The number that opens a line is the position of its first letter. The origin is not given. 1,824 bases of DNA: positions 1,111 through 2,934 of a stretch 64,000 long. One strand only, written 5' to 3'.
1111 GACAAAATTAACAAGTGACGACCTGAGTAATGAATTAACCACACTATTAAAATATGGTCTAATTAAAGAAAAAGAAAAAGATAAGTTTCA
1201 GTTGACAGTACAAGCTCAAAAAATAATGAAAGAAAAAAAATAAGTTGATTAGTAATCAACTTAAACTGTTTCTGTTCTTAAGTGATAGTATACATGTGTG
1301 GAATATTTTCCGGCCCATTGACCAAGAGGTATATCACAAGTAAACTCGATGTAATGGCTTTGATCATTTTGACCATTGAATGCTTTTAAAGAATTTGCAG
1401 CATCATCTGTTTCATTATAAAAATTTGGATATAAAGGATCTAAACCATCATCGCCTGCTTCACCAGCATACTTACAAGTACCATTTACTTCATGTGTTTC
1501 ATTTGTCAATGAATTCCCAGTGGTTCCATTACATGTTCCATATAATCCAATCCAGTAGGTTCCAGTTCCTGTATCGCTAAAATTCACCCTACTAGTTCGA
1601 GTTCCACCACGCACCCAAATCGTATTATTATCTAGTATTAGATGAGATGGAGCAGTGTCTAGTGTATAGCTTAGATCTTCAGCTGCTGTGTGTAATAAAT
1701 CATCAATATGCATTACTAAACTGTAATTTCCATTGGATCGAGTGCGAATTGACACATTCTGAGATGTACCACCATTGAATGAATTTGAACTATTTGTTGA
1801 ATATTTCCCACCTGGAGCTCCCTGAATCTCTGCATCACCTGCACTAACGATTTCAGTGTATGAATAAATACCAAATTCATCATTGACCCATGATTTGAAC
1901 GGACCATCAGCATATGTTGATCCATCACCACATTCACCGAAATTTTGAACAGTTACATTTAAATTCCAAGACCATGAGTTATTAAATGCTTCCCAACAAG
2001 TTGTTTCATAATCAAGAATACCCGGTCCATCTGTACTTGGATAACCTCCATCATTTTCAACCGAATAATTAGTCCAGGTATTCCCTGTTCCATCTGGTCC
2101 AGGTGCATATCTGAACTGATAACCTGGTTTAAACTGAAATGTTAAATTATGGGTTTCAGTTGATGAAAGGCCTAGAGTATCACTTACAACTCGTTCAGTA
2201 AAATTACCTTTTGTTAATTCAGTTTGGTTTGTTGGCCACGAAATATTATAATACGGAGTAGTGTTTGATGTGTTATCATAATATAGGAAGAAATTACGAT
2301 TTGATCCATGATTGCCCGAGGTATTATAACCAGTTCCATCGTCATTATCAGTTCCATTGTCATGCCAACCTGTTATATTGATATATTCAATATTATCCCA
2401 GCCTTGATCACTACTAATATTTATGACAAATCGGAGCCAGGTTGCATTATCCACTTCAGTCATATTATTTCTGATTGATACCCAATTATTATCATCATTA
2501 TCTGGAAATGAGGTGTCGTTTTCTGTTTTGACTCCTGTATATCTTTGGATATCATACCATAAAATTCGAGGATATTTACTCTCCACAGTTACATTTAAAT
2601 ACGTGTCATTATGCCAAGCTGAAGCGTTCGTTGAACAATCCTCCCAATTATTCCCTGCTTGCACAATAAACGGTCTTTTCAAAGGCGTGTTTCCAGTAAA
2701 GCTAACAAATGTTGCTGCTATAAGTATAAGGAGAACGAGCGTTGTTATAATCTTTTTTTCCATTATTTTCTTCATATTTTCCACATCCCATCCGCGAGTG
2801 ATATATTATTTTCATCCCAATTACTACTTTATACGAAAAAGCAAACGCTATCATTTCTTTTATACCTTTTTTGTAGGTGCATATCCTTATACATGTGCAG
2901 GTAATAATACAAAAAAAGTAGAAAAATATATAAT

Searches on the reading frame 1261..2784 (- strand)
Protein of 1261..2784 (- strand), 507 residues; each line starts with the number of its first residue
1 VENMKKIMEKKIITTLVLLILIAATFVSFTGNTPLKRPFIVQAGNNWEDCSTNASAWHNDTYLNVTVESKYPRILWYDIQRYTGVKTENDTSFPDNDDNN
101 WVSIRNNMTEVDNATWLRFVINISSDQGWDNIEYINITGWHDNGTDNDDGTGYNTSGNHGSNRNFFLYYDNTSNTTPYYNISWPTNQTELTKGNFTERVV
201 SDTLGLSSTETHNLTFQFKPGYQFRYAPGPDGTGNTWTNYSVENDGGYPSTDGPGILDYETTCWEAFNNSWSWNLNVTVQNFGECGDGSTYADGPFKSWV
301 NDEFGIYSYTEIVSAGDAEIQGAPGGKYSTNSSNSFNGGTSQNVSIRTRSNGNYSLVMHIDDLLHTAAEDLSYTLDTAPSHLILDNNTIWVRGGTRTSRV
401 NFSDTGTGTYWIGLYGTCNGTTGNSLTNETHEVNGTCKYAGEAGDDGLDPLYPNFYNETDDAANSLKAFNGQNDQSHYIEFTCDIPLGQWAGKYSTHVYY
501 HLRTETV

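Call 4: search_protein_families(library=pfam, proteins=[window:1261-2784:-], max_evalue=0.001)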
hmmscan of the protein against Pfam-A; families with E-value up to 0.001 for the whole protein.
window:1261-2784:- (507 aa): 0 families

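Call 39: search_protein_families(library=ncbifam, proteins=[window:1261-2784:-], max_evalue=0.01)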
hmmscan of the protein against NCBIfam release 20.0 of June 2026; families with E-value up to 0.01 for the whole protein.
window:1261-2784:- (507 aa): 0 families

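Call 64: find_homologous_proteins(query=window:1261-2784:-, max_evalue=1e-10)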
Query window:1261-2784:- (507 aa): 218 proteins with E <= 1e-10 among 5741 candidates; the best 120 are listed.
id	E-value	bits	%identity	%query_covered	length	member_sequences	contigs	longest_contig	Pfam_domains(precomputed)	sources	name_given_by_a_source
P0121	0.0e+0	1152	98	99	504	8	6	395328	-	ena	-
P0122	9.0e-274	927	80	99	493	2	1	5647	-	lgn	-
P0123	1.3e-269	914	78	99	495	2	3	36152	-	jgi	jgi:hypothetical protein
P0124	1.4e-264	897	79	99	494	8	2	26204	-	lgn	-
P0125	4.0e-213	727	67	98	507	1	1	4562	-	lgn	-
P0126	1.2e-196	673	65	100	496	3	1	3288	-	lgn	-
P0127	1.3e-189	650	62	100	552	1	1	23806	-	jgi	-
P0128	1.9e-188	646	76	76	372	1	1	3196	-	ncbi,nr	ncbi:MAG: hypothetical protein KGY50_03960, partial [Candidatus Thermoplasmatota archaeon]|nr:hypoth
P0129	5.9e-187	641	62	100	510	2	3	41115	-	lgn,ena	-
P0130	2.0e-184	632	61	98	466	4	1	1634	-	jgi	-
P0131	6.2e-174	598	58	95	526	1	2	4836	-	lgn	-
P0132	1.8e-171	590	56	100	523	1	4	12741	-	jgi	jgi:hypothetical protein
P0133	1.4e-166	574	55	99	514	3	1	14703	-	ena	-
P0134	1.0e-163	564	66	79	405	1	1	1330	-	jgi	jgi:hypothetical protein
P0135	8.6e-157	541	55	99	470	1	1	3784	-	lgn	-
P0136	5.7e-152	525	52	99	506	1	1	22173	-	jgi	-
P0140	1.6e-149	517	53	99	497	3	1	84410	-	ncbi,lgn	-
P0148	5.0e-145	503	53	98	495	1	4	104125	-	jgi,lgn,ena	jgi:hypothetical protein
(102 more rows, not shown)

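Call 65: find_encoding_contigs(protein=P0123, flank=7000, max_places=1)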
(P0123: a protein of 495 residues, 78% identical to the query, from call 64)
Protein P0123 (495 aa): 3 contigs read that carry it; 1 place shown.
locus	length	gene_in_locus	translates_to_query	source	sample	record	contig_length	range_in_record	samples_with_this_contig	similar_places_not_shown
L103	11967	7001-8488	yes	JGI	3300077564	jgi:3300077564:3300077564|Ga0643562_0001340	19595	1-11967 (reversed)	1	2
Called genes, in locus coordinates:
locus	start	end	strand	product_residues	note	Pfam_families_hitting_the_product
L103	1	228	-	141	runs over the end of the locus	PF01917:Flagellin_arch-type (faint)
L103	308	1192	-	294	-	PF04659:Arch_fla_DE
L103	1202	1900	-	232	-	PF05377:FlaC_arch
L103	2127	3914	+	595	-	PF08448:PAS_4 (faint), PF13188:PAS_8 (faint), PF00989:PAS (weak), PF13426:PAS_9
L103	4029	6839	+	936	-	PF10102:DUF2341 (weak), PF13385:Laminin_G_3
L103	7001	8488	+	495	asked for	-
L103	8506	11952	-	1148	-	PF05048:NosD, PF13229:Beta_helix, PF00801:PKD, PF18911:PKD_4, PF00801:PKD, PF18911:PKD_4, PF00801:PKD, PF18911:PKD_4, +3 more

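Call 66: find_encoding_contigs(protein=P0127, flank=7000, max_places=1)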
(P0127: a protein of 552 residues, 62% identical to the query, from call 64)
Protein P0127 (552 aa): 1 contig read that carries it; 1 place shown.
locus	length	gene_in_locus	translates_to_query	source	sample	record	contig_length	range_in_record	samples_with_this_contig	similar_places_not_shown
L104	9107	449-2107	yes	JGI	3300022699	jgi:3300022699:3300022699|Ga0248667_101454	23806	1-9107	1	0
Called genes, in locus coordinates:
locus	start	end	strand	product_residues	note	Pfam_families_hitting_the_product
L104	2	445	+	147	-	?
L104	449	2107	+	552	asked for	-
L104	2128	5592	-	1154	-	PF13229:Beta_helix, PF18911:PKD_4, PF00801:PKD, PF18911:PKD_4, PF00801:PKD, PF18911:PKD_4, PF00801:PKD, PF18911:PKD_4, +6 more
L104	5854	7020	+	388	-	-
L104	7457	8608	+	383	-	-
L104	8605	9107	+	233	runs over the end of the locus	-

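Call 67: find_encoding_contigs(protein=P0129, flank=7000, max_places=1)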
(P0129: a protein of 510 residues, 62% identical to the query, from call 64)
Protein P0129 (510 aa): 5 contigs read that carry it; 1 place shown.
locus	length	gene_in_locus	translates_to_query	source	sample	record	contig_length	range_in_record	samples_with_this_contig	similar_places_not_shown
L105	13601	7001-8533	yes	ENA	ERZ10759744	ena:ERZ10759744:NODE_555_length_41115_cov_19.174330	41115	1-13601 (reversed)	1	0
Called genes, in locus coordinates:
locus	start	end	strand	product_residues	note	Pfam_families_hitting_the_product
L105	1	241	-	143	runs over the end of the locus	PF01917:Flagellin_arch-type (faint)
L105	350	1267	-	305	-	PF04659:Arch_fla_DE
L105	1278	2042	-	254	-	-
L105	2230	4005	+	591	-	PF00989:PAS (faint), PF08448:PAS_4 (faint), PF13188:PAS_8 (faint), PF13426:PAS_9, PF08447:PAS_3 (faint), PF13426:PAS_9 (weak)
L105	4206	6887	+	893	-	PF10102:DUF2341, PF13385:Laminin_G_3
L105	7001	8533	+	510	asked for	-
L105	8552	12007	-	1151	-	PF05048:NosD, PF13229:Beta_helix, PF18911:PKD_4, PF00801:PKD, PF18911:PKD_4, PF00801:PKD, PF18911:PKD_4, PF00801:PKD, +5 more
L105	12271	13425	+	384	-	-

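Call 68: find_encoding_contigs(protein=P0136, flank=7000, max_places=1)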
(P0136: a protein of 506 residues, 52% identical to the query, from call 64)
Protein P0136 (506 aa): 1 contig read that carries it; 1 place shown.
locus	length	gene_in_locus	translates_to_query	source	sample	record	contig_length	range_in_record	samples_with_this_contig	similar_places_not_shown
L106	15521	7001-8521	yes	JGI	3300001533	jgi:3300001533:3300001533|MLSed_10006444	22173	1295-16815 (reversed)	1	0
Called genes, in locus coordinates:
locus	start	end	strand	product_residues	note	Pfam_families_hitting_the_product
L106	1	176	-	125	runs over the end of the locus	PF01917:Flagellin_arch-type (faint)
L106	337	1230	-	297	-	PF04659:Arch_fla_DE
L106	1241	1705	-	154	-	PF05377:FlaC_arch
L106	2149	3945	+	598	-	PF08448:PAS_4 (faint), PF00989:PAS (faint), PF08447:PAS_3 (faint), PF13188:PAS_8 (faint), PF13426:PAS_9 (weak)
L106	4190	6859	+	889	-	PF10102:DUF2341 (weak), PF13385:Laminin_G_3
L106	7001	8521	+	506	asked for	-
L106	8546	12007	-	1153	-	PF05048:NosD, PF13229:Beta_helix, PF18911:PKD_4, PF00801:PKD, PF18911:PKD_4, PF00801:PKD, PF18911:PKD_4, PF00801:PKD, +6 more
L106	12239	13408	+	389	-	-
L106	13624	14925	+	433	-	-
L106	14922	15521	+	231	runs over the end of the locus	-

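Call 69: find_encoding_contigs(protein=P0140, flank=7000, max_places=1)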
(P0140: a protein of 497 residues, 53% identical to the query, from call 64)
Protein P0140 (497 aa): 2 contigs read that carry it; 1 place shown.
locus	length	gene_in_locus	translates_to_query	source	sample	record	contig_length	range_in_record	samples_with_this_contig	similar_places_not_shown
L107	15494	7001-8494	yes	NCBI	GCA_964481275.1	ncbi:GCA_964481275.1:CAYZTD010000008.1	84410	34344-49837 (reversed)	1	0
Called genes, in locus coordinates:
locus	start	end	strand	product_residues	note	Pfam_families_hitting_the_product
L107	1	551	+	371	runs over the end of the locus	PF01791:DeoC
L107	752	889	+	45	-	PF04023:FeoA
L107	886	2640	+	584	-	PF01926:MMR_HSR1, PF02421:FeoB_N, PF07670:Gate, PF07664:FeoB_C, PF07670:Gate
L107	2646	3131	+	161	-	PF01325:Fe_dep_repress, PF02082:Rrf2 (weak), PF02742:Fe_dep_repr_C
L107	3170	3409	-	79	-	PF12838:Fer4_7 (weak), PF14697:Fer4_21 (weak), PF12797:Fer4_2 (weak), PF00037:Fer4, PF12837:Fer4_6 (weak), PF13237:Fer4_10, PF12838:Fer4_7, PF00037:Fer4, +8 more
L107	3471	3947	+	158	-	PF01988:VIT1 (weak)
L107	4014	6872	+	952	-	-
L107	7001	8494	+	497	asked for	-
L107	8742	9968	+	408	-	-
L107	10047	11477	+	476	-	-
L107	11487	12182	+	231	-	-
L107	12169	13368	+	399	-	PF13426:PAS_9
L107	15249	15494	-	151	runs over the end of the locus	PF01625:PMSR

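Call 70: find_encoding_contigs(protein=P0148, flank=7000, max_places=1)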
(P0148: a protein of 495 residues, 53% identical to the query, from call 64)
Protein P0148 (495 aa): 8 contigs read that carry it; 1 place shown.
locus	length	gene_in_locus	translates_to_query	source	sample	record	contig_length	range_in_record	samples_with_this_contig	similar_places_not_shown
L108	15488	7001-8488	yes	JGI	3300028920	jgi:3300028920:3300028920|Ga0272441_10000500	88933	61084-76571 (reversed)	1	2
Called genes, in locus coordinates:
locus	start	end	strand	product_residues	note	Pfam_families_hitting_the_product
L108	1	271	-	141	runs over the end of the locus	PF01917:Flagellin_arch-type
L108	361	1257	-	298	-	PF04659:Arch_fla_DE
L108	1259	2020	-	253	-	-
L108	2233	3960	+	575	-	PF00989:PAS (faint), PF08447:PAS_3 (faint), PF08448:PAS_4 (faint), PF13426:PAS_9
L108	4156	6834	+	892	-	PF10102:DUF2341 (weak), PF13385:Laminin_G_3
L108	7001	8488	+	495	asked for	-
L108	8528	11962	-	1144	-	PF05048:NosD, PF13229:Beta_helix, PF00801:PKD, PF18911:PKD_4, PF00801:PKD, PF18911:PKD_4, PF00801:PKD, PF18911:PKD_4, +3 more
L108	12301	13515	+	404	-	-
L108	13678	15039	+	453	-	-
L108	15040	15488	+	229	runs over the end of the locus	-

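Call 84: predict_structure(alignment_id=A5)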
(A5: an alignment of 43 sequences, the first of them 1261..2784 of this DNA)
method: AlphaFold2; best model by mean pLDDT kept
length: 507 residues; sequences in the alignment: 43
mean_pLDDT: 74.5   pTM: 0.68
mean pLDDT of the five models: 74.5, 73.2, 71.1, 65.0, 61.4
residues with pLDDT >= 90: 131; 70-90: 193; 50-70: 100; < 50: 83
segments of 3 or more residues with pLDDT < 50: 28-46, 146-161, 254-265, 442-470
pLDDT, mean of each block of 10 residues (from residue 1): 60 81 57 38 48 53 69 87 86 85 84 89 89 88 54 41 74 84 72 90 80 92 80 62 55 47 52 84 61 76 84 88 95 85 84 89 94 95 94 87 70 91 88 65 49 45 43 69 95 94 82
secondary structure, 60 per line:
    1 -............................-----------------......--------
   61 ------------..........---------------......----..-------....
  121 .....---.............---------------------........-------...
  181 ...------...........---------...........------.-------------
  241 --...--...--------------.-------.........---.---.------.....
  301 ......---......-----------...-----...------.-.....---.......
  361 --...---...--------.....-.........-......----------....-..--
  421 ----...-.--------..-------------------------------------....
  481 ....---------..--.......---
elements in order: H2-29 H47-52 E73-82 E101-103 E117-125 E132-141 E163-170 E178-183 E190-200 E210-220 E243-245 E248-250 E273-281 E296-306 E310-315 E327-329 E346-350 E354-360 E363-365 E389-394 E396-401 E412-415 E425-427 E477-484 E498-504

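Call 86: fold_search(model_id=the predicted structure, library=pdb)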
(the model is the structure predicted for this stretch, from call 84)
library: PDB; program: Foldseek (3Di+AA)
matches with E <= 10: 833; with E <= 0.001: 0
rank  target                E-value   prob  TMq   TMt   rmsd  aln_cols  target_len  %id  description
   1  6ieq_D                2.7e-03  0.92  0.18  0.36  19.3       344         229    8  Crystal Structure of HIV-1 Env ConM SOSIP.v7 in Complex with bNAb PGT124 and 35O22 (released 2019-05-22)
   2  6de7_D                3.8e-03  0.75  0.15  0.30  17.9       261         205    8  Crystal Structure at 4.3 A Resolution of Glycosylated HIV-1 Clade A BG505 SOSIP.664 Prefusion Env Trimer with Interdom (released 2018-06-06)
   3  6k73_D                4.0e-03  0.75  0.21  0.29  11.4       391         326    6  Chaperone-tip adhesin complex is vital for synergistic activation of CFA/I fimbriae biogenesis (released 2020-06-10)
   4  5cez_D                5.2e-03  0.82  0.17  0.32  19.0       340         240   10  Crystal Structure of the BG505 SOSIP gp140 HIV-1 Env trimer in Complex with an early putative precursor of the PGT121  (released 2015-12-23)
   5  5dz9                  8.6e-03  0.20  0.15  0.20  15.8       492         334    8  Streptococcus agalactiae AgI/II polypeptide BspA C-terminal domain (Mut) (released 2016-06-22)
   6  4toy_H                1.0e-02  0.80  0.17  0.32  18.6       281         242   10  Structure of 35O22 Fab, a HIV-1 neutralizing antibody (released 2014-09-03)
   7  5w6d_D                1.1e-02  0.77  0.18  0.37  18.7       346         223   10  Crystal structure of BG505-SOSIP.v4.1-GT1-N137A in complex with Fabs 35022 and 9H/109L (released 2017-07-05)
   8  4kh9_B                1.2e-02  0.60  0.12  0.16  16.1       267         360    6  Crystal structure of a DUF4785 family protein (lpg0956) from Legionella pneumophila subsp. pneumophila str. Philadelph (released 2013-07-03)
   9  8beg_A                1.3e-02  0.14  0.12  0.10  17.0       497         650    7  Structure of Ig-like domains from PrgB (released 2022-11-30)
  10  3pg2_B                1.5e-02  0.20  0.13  0.20  18.7       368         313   10  The Crystal structure of the major pilin GBS80 of Streptococcus agalactiae 35 kDa C-terminal fragment (released 2011-03-02)
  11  8beg_B                1.5e-02  0.13  0.12  0.10  17.1       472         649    7  Structure of Ig-like domains from PrgB (released 2022-11-30)
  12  4kh9_A                1.6e-02  0.41  0.10  0.14  16.3       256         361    6  Crystal structure of a DUF4785 family protein (lpg0956) from Legionella pneumophila subsp. pneumophila str. Philadelph (released 2013-07-03)
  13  9ly2_B                1.6e-02  0.21  0.15  0.20  19.1       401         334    8  A Cryo-EM structure of LA-PTH-PTH1R-V2RT-Beta-arrestin1 complex (state 1 conformation) (released 2026-03-04)
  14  5w0p_A                2.5e-02  0.16  0.13  0.09  17.1       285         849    7  Crystal structure of rhodopsin bound to visual arrestin determined by X-ray free electron laser (released 2017-08-09)
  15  8d4r_D                2.6e-02  0.96  0.17  0.40  13.2       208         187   10  Crystal Structure of Mosaic HIV-1 Envelope (MosM3.2) in Complex with antibodies PGT124 and 35O22 at 3.8 Angstrom (released 2023-12-13)
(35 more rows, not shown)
